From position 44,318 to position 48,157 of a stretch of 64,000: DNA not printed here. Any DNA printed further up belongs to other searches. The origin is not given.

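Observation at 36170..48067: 3965-aa T9SS cargo: ~1900-aa N-terminal [YF]GGG-turn array of unassigned family, GLUG-like module, type-A CTD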

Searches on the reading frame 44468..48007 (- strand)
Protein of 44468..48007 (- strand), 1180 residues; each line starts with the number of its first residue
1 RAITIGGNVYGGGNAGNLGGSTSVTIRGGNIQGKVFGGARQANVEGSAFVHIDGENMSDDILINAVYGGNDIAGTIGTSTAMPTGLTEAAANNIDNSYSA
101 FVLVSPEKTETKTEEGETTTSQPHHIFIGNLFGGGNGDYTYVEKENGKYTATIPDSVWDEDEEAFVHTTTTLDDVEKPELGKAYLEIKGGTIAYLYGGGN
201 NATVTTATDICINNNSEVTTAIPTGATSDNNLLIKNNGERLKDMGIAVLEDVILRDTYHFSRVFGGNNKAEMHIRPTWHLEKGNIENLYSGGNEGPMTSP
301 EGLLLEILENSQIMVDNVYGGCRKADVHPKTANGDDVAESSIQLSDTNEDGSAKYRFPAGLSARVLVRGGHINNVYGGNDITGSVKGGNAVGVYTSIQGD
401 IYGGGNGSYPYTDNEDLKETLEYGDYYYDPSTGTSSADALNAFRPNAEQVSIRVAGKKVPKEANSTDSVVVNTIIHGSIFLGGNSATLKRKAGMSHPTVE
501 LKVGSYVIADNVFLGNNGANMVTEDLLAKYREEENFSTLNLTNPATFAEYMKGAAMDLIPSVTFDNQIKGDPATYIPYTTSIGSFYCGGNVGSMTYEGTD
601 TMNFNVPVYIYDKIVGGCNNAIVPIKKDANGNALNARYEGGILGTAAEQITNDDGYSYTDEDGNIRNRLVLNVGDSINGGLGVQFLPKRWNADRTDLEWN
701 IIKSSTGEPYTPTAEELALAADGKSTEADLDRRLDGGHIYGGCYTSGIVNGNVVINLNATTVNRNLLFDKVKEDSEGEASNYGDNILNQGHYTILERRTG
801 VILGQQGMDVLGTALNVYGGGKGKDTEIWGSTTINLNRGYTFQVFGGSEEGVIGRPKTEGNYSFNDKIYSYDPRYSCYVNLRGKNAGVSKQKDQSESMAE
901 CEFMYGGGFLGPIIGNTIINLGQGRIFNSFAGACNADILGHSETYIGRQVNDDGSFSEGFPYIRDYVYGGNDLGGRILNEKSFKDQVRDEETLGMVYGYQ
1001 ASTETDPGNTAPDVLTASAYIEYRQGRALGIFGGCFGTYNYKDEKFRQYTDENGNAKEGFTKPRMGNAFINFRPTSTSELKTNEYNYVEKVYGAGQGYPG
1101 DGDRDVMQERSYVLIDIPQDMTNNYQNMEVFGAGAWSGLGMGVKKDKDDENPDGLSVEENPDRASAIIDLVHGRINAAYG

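Call 7: search_protein_families(library=pfam, proteins=[window:45068-48007:-], max_evalue=10)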
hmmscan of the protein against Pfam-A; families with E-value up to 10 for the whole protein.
window:45068-48007:- (980 aa): 0 families

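Call 8: search_protein_families(library=ncbifam, proteins=[window:45068-48007:-], max_evalue=10)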
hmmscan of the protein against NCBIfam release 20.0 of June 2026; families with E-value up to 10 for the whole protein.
window:45068-48007:- (980 aa): 0 families

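Call 42: search_protein_representatives(protein=window:44468-48007:-)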
Query: 1180 residues. Proteins with E-value up to 0.001 (for the whole library): 411; up to 1e-10: 338; up to 1e-30: 218. The best 150 are listed.
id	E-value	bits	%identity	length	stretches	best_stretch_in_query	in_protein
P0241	0.0e+00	1166.1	59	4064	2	3-1180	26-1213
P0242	0.0e+00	1152.2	60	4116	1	3-1180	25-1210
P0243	0.0e+00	1140.2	54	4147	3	3-1180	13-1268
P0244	0.0e+00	1117.0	58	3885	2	3-1180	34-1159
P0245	0.0e+00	1107.6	59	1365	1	3-1180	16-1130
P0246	0.0e+00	1091.9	57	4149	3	3-1180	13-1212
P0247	0.0e+00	1079.4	54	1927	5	694-1180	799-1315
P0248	0.0e+00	1054.0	58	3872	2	26-1180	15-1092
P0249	0.0e+00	1047.2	52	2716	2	3-1180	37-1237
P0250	0.0e+00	1040.3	58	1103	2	3-710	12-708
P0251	0.0e+00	1038.3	53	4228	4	3-695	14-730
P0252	0.0e+00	1026.7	54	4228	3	3-1180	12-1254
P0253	0.0e+00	1017.9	58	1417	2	3-954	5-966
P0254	5.7e-299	1011.8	55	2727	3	534-1180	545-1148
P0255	2.7e-297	1006.2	53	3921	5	535-1180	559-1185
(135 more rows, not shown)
